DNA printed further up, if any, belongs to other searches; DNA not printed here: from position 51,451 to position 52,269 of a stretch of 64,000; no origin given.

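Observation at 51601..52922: Peptide deformylase with QExxH instead of HExxH, overlapping an ECF sigma factor that carries its own zinc-finger tail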

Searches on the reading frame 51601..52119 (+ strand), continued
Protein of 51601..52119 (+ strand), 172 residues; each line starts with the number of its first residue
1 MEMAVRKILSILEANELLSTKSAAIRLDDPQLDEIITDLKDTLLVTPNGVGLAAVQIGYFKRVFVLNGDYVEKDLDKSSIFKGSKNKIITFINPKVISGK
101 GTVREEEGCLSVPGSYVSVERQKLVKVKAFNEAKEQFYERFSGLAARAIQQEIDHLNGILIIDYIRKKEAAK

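Call 15: find_encoding_contigs(protein=P0004, flank=10000, max_places=1)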
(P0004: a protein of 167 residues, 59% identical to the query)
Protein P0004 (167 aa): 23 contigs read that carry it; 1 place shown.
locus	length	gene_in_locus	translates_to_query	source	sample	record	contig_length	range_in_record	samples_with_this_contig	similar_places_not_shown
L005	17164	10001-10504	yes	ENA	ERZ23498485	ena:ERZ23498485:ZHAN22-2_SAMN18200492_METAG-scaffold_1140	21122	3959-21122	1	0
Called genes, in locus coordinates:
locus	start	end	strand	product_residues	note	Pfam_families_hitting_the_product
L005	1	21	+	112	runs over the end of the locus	PF01934:HepT-like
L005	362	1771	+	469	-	PF00515:TPR_1 (faint), PF07719:TPR_2 (faint), PF13181:TPR_8 (faint), PF13374:TPR_10 (faint), PF13424:TPR_12 (faint), PF13428:TPR_14 (faint), PF12569:NatA_aux_su (weak), PF25063:ARM_TT21_C (weak), +11 more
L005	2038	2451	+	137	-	-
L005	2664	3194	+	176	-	PF01661:Macro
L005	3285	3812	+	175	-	PF13525:YfiO (weak), PF13174:TPR_6 (faint)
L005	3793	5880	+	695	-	-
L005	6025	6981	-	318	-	-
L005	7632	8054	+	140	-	-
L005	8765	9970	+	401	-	PF07690:MFS_1, PF11700:ATG22, PF07690:MFS_1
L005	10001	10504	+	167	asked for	PF01327:Pep_deformylase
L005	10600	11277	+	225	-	PF07238:PilZ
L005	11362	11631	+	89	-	-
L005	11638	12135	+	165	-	PF14512:TM1586_NiRdase, PF00881:Nitroreductase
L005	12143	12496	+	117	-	-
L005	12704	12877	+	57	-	-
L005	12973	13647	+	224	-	PF07238:PilZ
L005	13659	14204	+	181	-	PF00160:Pro_isomerase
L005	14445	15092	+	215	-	PF00702:Hydrolase, PF13419:HAD_2, PF13242:Hydrolase_like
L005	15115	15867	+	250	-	PF10370:Rv2993c-like_N, PF01557:FAA_hydrolase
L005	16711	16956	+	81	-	-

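Call 31: search_solved_structures(query=window:51601-52116:+, show_alignments=2, max_evalue=1e-10)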
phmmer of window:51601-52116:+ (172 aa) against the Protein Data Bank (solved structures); distinct sequences matched with E-value up to 1e-10: 49.
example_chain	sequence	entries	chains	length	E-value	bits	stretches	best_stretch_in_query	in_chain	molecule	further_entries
9rfp_A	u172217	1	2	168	4.2e-22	81.9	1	32-166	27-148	Peptide deformylase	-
6caz_A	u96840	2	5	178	8e-22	81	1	3-165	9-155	Peptide deformylase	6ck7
2ew5_A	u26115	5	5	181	8.6e-21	77.6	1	15-165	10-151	peptide deformylase | Peptide deformylase 11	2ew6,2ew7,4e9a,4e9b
5j46_A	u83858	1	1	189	1.1e-20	77.3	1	25-166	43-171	Peptide deformylase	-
1ws0_A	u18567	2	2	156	1.7e-20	76.6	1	11-165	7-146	peptide deformylase 1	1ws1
3qu1_A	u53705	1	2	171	2.1e-20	76.4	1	18-166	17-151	Peptide deformylase 2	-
9qft_G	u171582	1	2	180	3.5e-20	75.6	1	27-166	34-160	Peptide deformylase 2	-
4wxk_A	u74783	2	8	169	3.5e-19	72.4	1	32-166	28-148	Peptide deformylase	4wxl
8s1x_A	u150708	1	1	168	6.1e-19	71.6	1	8-166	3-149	Peptide deformylase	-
1ix1_A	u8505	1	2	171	6.5e-19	71.5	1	8-166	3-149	peptide deformylase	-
1n5n_A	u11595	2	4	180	6.8e-19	71.5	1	8-166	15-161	Peptide deformylase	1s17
1lry_A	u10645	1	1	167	7.7e-19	71.3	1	8-166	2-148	PEPTIDE deformylase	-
1lme_A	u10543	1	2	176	2.8e-18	69.5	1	28-166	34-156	peptide deformylase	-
3uwa_A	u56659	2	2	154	4.6e-18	68.8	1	16-169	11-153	RIIA-RIIB membrane-associated protein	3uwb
4dr8_A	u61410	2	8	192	1.5e-17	67.1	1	25-167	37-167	Peptide deformylase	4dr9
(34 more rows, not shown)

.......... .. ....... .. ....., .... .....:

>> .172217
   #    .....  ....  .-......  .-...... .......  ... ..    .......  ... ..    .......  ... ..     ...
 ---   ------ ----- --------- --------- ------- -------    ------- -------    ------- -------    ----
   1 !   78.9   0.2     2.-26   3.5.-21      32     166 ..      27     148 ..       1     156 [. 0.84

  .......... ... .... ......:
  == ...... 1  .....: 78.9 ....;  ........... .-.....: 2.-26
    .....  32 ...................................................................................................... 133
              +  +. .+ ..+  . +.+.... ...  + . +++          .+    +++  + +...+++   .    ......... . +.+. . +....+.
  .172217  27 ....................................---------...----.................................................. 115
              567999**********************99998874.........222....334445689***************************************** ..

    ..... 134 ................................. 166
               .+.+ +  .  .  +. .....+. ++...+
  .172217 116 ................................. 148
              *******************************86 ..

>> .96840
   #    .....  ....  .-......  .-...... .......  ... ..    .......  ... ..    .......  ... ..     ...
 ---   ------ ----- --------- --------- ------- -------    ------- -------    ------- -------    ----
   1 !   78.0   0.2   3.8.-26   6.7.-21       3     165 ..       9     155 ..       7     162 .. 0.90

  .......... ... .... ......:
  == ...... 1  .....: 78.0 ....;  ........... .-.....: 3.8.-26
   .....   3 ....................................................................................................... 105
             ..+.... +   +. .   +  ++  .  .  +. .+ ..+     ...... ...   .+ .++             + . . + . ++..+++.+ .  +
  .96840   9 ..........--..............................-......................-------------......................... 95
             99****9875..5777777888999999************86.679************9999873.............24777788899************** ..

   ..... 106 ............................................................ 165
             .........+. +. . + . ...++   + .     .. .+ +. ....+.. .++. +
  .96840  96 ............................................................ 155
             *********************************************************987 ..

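Call 33: predict_structure(alignment_id=A1)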
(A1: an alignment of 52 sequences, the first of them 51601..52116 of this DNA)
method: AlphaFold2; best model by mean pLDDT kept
length: 172 residues; sequences in the alignment: 52
mean_pLDDT: 93.0   pTM: 0.89
mean pLDDT of the five models: 93.0, 92.7, 92.6, 92.0, 90.7
residues with pLDDT >= 90: 138; 70-90: 29; 50-70: 5; < 50: 0
segments of 3 or more residues with pLDDT < 50: none
pLDDT, mean of each block of 10 residues (from residue 1): 86 94 98 98 95 98 96 87 82 98 93 91 98 96 96 98 83 64
secondary structure, 60 per line:
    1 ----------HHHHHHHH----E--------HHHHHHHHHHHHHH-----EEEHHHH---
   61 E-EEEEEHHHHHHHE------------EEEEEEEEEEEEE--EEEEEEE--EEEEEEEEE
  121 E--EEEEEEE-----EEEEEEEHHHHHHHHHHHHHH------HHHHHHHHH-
elements in order: H11-18 H32-45 E51-53 H54-57 E63-67 H68-74 E88-100 E103-109 E112-121 E124-130 E136-142 H143-156 H163-171

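Call 34: search_protein_representatives(alignment_id=A1)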
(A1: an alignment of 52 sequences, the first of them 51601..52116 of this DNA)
Query: 52 sequences, 164 profile positions. Proteins with E-value up to 0.001 (for the whole library): 31010; up to 1e-10: 17893; up to 1e-30: 45. The best 150 are listed.
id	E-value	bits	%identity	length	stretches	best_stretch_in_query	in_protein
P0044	2.3e-70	251.9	-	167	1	1-163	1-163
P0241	2.2e-43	164.2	-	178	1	1-163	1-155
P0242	3.7e-39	150.4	-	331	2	5-162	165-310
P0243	3.8e-39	150.4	-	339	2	44-162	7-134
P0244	2.7e-37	144.4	-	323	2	1-162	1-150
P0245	5.4e-36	140.2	-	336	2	6-162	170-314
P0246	2.3e-34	134.9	-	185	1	3-162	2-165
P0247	1.4e-33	132.3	-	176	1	1-162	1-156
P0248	2.4e-33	131.6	-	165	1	1-163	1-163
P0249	2.5e-33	131.5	-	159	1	9-163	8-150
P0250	3.2e-33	131.2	-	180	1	13-162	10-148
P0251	3.4e-33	131.1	-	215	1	1-162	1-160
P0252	3.4e-33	131.1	-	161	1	1-163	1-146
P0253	6.0e-33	130.3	-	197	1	5-162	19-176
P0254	6.2e-33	130.2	-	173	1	1-162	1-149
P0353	6.3e-29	117.2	-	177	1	14-162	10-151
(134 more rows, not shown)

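Call 37: find_related_loci(query=A1, collection=genome_contigs, flank=6000)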
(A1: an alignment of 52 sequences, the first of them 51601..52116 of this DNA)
Query A1 (172 aa) in genome_contigs; peptide patterns used: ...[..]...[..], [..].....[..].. (x = any residue, [..] = any of these).
600 stretches matched a pattern (row limit reached: there are more); 568 encode a relative of the query (tblastn E <= 1e-3); the best 80 are kept; 80 distinct loci.
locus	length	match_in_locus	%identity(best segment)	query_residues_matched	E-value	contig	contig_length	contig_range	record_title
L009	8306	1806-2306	59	1-169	1e-60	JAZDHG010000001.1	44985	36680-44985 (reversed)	MAG: Candidatus Omnitrophota bacterium isolate MEGAHIT-group-0.309 k141_4257847, whole genome shotgun sequence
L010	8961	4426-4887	40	3-168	2e-27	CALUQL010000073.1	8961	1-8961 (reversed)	MAG: Candidatus Gastranaerophilales bacterium isolate BRZ_SL__bin62 genome assembly, contig: BRZ_SL__NODE_14161_length_8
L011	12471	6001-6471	39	3-171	2e-27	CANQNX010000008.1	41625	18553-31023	MAG: Candidatus Gastranaerophilales bacterium isolate Lapin-033__bin43 genome assembly, contig: Lapin-033__NODE_690_leng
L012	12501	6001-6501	39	3-166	3e-25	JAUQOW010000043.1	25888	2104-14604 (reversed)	MAG: Chloroflexota bacterium isolate BF4.bins.103.201808 NODE_1479_length_25888_cov_4.119483, whole genome shotgun seque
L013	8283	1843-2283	40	3-160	2e-27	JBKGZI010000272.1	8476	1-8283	MAG: Persicimonas sp. isolate C5M10_1 NODE_3860_length_8476_cov_8.677592, whole genome shotgun sequence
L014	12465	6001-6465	36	1-167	3e-27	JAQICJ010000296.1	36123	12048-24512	MAG: Deltaproteobacteria bacterium isolate GH18 k119_310204, whole genome shotgun sequence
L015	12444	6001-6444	41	11-165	6e-27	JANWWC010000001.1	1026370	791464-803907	MAG: Cytophagales bacterium isolate SKYG131 NODE_1_length_1026370_cov_7.722168, whole genome shotgun sequence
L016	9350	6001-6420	41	14-165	2e-26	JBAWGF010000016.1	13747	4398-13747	MAG: Candidatus Acidiferrales bacterium isolate MFD04394_ilm_asm_bin14 k127_45650, whole genome shotgun sequence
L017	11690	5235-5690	42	1-164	9e-26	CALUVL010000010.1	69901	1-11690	MAG: Candidatus Gastranaerophilales bacterium isolate BRZ_L__bin59 genome assembly, contig: BRZ_L__NODE_1048_length_6990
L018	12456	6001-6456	38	3-169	4e-24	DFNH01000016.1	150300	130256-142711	MAG TPA_asm: Firmicutes bacterium UBA3572 UBA3572_contig_332, whole genome shotgun sequence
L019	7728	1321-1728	42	18-165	1e-25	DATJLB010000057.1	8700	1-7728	MAG TPA_asm: Geobacteraceae bacterium isolate SMAG_U15608 k141_4909749, whole genome shotgun sequence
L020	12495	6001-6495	38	1-163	1e-25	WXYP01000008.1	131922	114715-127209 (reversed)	Flavobacteriaceae bacterium R38 Scaffold8_1, whole genome shotgun sequence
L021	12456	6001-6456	39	2-165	2e-25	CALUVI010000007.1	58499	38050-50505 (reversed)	MAG: Candidatus Gastranaerophilales bacterium isolate BRZ_KI__bin4 genome assembly, contig: BRZ_KI__NODE_764_length_5849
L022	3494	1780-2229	39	3-164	2e-25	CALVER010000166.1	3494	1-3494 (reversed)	MAG: Candidatus Gastranaerophilales bacterium isolate BRZ_RB__bin26 genome assembly, contig: BRZ_RB__NODE_48381_length_3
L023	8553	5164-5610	38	3-165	4e-25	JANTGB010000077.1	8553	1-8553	MAG: Desulfobulbaceae bacterium isolate bin10037 c_000000009561, whole genome shotgun sequence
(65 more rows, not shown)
